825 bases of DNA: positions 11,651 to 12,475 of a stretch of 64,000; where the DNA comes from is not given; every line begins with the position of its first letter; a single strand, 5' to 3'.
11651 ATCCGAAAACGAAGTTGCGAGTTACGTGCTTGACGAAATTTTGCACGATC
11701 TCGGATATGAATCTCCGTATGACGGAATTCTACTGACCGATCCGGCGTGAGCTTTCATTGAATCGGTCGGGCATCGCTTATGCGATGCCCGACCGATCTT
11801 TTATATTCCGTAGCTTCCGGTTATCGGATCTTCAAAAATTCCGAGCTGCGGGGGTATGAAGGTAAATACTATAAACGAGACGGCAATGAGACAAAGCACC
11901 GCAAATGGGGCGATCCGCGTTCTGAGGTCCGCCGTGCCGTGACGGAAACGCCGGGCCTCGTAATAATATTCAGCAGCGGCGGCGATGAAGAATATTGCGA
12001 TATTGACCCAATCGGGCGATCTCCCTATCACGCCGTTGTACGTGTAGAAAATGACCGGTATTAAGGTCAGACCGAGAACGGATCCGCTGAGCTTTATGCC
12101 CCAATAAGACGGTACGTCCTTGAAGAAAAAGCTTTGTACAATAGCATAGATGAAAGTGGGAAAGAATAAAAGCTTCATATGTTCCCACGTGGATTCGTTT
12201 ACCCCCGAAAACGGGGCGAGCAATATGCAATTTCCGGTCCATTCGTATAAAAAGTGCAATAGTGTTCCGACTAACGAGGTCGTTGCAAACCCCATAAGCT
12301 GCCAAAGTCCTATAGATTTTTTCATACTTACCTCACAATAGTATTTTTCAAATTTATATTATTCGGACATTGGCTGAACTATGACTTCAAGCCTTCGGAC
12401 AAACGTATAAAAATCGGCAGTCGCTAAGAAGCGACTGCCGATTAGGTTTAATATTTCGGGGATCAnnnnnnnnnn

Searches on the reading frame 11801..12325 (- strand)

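Call 21: search_protein_families(library=pfam, proteins=[window:11801-12325:-], max_evalue=0.01)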
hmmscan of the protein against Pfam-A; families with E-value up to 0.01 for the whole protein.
window:11801-12325:- (174 aa): 1 family
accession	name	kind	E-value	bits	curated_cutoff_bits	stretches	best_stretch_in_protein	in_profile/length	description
PF20122.4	DUF6512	-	7.3e-27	94.9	26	1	7-174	11-181/181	Family of unknown function (DUF6512)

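Call 64: search_protein_families(library=ncbifam, proteins=[window:11801-12325:-], max_evalue=0.01)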
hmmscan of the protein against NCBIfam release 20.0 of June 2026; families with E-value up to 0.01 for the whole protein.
window:11801-12325:- (174 aa): 0 families
